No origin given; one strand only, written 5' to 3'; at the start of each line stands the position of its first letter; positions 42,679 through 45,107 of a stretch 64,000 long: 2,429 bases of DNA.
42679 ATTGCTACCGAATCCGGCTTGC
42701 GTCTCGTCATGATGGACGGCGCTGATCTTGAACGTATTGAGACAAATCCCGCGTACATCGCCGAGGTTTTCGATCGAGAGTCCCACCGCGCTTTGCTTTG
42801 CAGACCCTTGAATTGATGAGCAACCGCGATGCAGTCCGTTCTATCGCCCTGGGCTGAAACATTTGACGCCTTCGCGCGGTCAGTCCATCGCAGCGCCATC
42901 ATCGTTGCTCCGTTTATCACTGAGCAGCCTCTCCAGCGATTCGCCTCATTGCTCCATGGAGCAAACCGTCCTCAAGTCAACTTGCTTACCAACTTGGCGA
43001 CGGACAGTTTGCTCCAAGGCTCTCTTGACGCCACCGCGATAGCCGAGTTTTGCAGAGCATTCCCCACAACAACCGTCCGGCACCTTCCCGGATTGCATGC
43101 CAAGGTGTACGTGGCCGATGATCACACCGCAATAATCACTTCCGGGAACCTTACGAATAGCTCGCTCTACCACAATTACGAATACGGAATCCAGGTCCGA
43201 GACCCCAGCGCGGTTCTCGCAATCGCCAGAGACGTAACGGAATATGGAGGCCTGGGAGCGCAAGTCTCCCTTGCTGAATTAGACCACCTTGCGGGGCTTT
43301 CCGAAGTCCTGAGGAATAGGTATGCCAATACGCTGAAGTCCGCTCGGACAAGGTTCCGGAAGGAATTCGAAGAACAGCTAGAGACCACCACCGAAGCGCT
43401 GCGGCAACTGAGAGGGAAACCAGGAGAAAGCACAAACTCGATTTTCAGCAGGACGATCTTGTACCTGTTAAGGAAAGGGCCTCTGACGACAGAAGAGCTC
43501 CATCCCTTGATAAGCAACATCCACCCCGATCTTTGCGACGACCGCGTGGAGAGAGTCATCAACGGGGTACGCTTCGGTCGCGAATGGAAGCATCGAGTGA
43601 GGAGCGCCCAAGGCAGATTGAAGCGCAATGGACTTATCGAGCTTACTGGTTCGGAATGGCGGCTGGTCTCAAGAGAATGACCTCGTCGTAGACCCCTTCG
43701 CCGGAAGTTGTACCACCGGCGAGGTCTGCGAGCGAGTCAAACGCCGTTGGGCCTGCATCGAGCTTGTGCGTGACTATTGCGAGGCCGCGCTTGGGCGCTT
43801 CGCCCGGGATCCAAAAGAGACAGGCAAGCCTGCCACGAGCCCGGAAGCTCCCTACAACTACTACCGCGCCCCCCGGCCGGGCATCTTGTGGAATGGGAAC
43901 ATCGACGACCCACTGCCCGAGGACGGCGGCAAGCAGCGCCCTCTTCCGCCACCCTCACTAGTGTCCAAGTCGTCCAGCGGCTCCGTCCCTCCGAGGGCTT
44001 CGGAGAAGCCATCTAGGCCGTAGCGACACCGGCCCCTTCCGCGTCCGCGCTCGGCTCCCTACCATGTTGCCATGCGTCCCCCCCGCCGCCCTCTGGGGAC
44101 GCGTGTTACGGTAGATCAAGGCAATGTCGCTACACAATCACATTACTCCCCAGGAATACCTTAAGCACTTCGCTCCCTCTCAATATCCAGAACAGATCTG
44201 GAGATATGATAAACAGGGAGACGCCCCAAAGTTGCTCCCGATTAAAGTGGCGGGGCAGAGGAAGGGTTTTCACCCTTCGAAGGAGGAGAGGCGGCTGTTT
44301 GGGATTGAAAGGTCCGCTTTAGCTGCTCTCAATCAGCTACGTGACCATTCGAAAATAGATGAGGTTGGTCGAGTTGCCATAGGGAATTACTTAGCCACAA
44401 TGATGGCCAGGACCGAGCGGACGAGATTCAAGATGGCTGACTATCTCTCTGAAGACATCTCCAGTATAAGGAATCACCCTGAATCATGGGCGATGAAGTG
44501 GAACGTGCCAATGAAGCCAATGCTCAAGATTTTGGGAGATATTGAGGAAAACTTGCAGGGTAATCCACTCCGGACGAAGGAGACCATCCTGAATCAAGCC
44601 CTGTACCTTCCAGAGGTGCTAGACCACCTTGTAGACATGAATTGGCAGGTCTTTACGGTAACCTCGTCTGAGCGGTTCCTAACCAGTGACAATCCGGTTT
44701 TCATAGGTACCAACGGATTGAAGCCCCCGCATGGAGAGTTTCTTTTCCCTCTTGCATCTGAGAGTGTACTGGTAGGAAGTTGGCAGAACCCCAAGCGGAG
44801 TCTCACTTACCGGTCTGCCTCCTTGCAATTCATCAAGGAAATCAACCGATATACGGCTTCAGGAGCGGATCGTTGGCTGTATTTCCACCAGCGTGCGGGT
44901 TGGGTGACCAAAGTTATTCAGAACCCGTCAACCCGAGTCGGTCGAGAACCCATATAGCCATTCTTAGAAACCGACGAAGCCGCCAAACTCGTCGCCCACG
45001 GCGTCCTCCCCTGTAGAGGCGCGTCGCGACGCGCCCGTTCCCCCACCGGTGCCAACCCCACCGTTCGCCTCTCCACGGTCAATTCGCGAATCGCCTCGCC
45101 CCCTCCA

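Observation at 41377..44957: Low-GC mini-island: Mrr-like nuclease with novel N-domain, single-HKD PLD nuclease, methyltransferase remnant, DUF4238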

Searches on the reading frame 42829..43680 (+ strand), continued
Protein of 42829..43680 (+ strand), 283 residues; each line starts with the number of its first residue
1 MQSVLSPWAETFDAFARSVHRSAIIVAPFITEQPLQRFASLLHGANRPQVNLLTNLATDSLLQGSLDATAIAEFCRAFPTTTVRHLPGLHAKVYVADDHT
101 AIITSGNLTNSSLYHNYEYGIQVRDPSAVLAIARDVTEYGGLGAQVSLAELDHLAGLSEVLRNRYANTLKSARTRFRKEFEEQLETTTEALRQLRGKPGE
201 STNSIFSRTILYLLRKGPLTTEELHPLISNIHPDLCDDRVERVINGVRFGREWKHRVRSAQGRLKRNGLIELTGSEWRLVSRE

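Call 78: find_encoding_contigs(protein=P0158, flank=4000, max_places=3)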
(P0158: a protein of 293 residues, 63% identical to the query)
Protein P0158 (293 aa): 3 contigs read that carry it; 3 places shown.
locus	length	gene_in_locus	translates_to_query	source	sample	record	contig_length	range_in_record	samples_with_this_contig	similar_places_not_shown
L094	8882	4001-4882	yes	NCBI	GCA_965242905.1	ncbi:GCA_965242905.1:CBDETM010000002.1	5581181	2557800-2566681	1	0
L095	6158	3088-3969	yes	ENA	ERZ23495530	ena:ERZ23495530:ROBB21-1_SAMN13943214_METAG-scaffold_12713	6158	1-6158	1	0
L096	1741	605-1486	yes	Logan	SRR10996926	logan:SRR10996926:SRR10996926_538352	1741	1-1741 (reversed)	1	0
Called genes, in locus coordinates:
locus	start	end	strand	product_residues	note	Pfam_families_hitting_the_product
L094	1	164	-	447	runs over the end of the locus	PF00202:Aminotran_3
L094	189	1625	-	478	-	PF16257:UxaE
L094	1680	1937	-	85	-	-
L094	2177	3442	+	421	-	PF09861:Lar_N, PF21113:LarA_C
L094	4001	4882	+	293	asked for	PF13091:PLDc_2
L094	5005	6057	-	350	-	PF02746:MR_MLE_N, PF13378:MR_MLE_C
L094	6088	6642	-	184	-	PF05685:Uma2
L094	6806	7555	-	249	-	PF05721:PhyH (weak)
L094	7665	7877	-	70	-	PF15919:HicB_lk_antitox, PF21748:UPF0150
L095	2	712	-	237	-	?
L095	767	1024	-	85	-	-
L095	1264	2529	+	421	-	PF09861:Lar_N, PF21113:LarA_C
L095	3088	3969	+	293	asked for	PF13091:PLDc_2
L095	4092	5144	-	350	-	PF02746:MR_MLE_N, PF13378:MR_MLE_C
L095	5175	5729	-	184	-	PF05685:Uma2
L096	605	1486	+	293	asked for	PF13091:PLDc_2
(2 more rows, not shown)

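Call 79: find_encoding_contigs(protein=P0130, flank=4000, max_places=3)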
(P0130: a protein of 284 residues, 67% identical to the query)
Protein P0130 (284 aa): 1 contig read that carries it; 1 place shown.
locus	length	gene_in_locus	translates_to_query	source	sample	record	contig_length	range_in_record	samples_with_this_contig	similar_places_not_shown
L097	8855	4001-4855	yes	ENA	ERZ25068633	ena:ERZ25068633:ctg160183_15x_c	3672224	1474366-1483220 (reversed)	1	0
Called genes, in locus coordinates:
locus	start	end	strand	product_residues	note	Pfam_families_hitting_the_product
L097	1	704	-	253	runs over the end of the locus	PF13847:Methyltransf_31 (weak), PF08241:Methyltransf_11 (weak), PF08242:Methyltransf_12, PF13649:Methyltransf_25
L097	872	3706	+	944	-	PF02739:5_3_exonuc_N, PF01367:5_3_exonuc, PF01612:DNA_pol_A_exo1, PF00476:DNA_pol_A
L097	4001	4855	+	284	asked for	PF13091:PLDc_2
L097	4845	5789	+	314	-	PF00296:Bac_luciferase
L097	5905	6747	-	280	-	PF00378:ECH_1, PF16113:ECH_2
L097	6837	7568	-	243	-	PF05401:NodS (weak), PF01209:Ubie_methyltran, PF03848:TehB (weak), PF13489:Methyltransf_23, PF13649:Methyltransf_25, PF13847:Methyltransf_31, PF08241:Methyltransf_11, PF08242:Methyltransf_12, +1 more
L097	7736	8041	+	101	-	PF01381:HTH_3, PF12844:HTH_19 (weak), PF13560:HTH_31 (weak)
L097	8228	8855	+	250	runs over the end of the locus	PF02592:Vut_1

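Call 111: search_protein_representatives(alignment_id=A1)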
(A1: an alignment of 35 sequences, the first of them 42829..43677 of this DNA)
Query: 35 sequences, 283 profile positions. Proteins with E-value up to 0.001 (for the whole library): 2989; up to 1e-10: 800; up to 1e-30: 246. The best 150 are listed.
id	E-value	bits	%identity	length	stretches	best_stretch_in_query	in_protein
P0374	1.4e-103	362.2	-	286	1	2-280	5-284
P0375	1.6e-99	348.9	-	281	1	3-280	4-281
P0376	2.3e-98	345.1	-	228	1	1-226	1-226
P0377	8.4e-96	336.7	-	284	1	4-279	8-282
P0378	1.6e-91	322.7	-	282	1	1-281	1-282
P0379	1.6e-90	319.3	-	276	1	1-279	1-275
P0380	1.0e-89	316.7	-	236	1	1-183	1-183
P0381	2.7e-88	312.1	-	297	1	1-279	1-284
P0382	2.2e-87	309.1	-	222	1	61-280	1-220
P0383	9.4e-87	307.0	-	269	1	17-281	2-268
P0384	4.2e-85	301.6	-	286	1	2-282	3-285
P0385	4.8e-85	301.4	-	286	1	1-280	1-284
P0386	5.4e-84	297.9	-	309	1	3-280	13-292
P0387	1.3e-83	296.7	-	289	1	4-279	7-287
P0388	1.1e-82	293.7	-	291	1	4-279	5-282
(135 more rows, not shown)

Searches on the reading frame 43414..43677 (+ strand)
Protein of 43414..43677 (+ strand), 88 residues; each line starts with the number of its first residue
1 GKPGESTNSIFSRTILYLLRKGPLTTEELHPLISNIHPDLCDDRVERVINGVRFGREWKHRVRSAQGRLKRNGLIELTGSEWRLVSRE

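Call 64: search_solved_structures(query=A2, max_evalue=10, show_alignments=3)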
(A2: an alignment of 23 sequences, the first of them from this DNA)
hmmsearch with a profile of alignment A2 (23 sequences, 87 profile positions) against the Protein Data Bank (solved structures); distinct sequences matched with E-value up to 10: 1.
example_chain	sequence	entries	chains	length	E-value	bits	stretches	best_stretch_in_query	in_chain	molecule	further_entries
8ada_A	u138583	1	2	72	0.24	14.4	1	22-66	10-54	Uncharacterized protein Rv2667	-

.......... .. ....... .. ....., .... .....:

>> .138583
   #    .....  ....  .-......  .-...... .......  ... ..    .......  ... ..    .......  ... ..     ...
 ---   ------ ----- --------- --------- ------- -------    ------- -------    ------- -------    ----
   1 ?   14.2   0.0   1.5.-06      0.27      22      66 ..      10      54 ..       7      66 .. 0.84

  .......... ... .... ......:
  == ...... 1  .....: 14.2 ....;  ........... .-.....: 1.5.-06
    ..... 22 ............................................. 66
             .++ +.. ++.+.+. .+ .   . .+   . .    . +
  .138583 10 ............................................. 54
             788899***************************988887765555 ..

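Call 65: search_protein_families(library=pfam, alignment_id=A2, max_evalue=10)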
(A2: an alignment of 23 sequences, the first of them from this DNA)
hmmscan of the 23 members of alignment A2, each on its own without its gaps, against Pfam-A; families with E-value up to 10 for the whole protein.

A. member 1, seq(88 aa): 1 family
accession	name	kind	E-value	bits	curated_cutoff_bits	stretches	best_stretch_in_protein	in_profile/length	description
PF14338.12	Mrr_N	-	0.07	13.7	29.5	1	13-78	6-70/87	Mrr N-terminal domain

B. families by the number of members that match (of 23 scanned): 12 families
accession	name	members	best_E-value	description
PF14338.12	Mrr_N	9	0.0022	Mrr N-terminal domain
PF06969.22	HemN_C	3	0.012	HemN C-terminal domain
PF24706.1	DUF7669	2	0.0024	Domain of unknown function (DUF7669)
PF01957.25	NfeD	2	0.0068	NfeD-like C-terminal, partner-binding domain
PF17937.6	TetR_C_28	1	0.076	Tetracyclin repressor-like, C-terminal domain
PF07516.18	SecA_SW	1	0.1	SecA Wing and Scaffold domain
PF01978.25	TrmB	1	0.13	Sugar-specific transcriptional regulator TrmB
PF14698.11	ASL_C2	1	0.15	Argininosuccinate lyase C-terminal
PF07219.19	HemY_N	1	0.16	HemY protein N-terminus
PF20423.3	AceK_regulatory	1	0.16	Isocitrate dehydrogenase kinase/phosphatase (AceK), regulatory domain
PF07925.16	RdRP_5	1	0.27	Reovirus RNA-dependent RNA polymerase lambda 3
PF16355.11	DUF4982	1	0.28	Domain of unknown function (DUF4982)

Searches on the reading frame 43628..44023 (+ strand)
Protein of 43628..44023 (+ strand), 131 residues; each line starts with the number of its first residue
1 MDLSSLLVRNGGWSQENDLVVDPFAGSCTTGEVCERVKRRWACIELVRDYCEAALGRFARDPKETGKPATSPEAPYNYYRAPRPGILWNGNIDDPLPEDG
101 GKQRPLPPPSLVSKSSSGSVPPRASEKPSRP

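Call 3: search_protein_families(library=pfam, proteins=[window:43628-44023:+], max_evalue=1)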
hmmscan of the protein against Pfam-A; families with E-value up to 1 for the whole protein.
window:43628-44023:+ (131 aa): 1 family
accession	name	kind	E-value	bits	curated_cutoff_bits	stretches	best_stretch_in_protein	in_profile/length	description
PF01555.25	N6_N4_Mtase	-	1.7e-10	41.6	26.7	1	13-54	178-219/221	DNA methylase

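Call 4: search_protein_families(library=padloc, proteins=[window:43628-44023:+], max_evalue=1)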
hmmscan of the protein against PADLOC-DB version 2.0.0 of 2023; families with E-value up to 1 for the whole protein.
window:43628-44023:+ (131 aa): 40 families (the best 25 are shown)
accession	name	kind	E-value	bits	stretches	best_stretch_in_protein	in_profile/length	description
PDLC03387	MTase_II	-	2e-12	44.9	1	14-60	231-277/289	Type II methyltransferase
PDLC03371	MTase_II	-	1.1e-11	42.8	1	14-60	208-254/260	Type II methyltransferase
PDLC03299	MTase_II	-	2.2e-10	38.5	1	14-59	213-258/296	Type II methyltransferase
PDLC03323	MTase_II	-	1.5e-09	35.5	1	15-61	251-297/330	Type II methyltransferase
PDLC03216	MTase_II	-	1.9e-08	31.7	1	14-61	211-258/364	Type II methyltransferase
PDLC03738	oMTase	-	4.4e-08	30.2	1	14-59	221-266/376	orphan methyltransferase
PDLC03636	MTase_III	-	7e-08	29.7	1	14-51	361-397/575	Type III methyltransferase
PDLC03353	MTase_II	-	1.8e-07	29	1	13-58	205-250/260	Type II methyltransferase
PDLC03251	MTase_II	-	2e-07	28.6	1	13-59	221-267/282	Type II methyltransferase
PDLC03228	MTase_II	-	6.6e-07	27.4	1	13-60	160-207/227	Type II methyltransferase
PDLC03714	oMTase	-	1e-06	26.4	1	12-57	211-256/279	orphan methyltransferase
PDLC03638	MTase_III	-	2e-06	24.4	1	14-58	633-677/816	Type III methyltransferase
PDLC03320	MTase_II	-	4.5e-06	24.1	1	18-60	234-276/289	Type II methyltransferase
PDLC03279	MTase_II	-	9.8e-06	22.1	1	15-57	541-583/587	Type II methyltransferase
PDLC03229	MTase_II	-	1.1e-05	22.4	1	14-70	356-409/436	Type II methyltransferase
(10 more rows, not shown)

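Call 5: search_protein_families(library=ncbifam, proteins=[window:43628-44023:+], max_evalue=1)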
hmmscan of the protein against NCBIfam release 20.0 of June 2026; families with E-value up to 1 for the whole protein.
window:43628-44023:+ (131 aa): 3 families
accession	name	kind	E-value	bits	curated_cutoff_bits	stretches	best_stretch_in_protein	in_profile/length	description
NF050803.1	DnaMtaseCcrMCaul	equivalog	2.1e-08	33.5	830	1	14-61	203-250/350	adenine-specific DNA-methyltransferase CcrM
NF008572.0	PRK11524.1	equivalog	1.2e-07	31.2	292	1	14-58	212-256/294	adenine-specific DNA-methyltransferase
NF010253.0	PRK13699.1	subfamily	2.9e-06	27.1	244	1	13-70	160-217/226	DNA methyltransferase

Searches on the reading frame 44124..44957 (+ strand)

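Call 3: search_protein_families(library=pfam, proteins=[window:44124-44957:+], max_evalue=1)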
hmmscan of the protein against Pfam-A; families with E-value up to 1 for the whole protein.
window:44124-44957:+ (277 aa): 1 family
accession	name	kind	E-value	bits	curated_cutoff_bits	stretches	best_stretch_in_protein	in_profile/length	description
PF14022.11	DUF4238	-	1.2e-22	81.1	27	1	5-257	2-280/281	Protein of unknown function (DUF4238)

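Call 4: search_protein_families(library=padloc, proteins=[window:44124-44957:+], max_evalue=1)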
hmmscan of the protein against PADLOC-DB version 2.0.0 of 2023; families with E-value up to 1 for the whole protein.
window:44124-44957:+ (277 aa): 0 families

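Call 5: search_protein_families(library=ncbifam, proteins=[window:44124-44957:+], max_evalue=1)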
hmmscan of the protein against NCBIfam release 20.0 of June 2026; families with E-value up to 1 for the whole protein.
window:44124-44957:+ (277 aa): 0 families
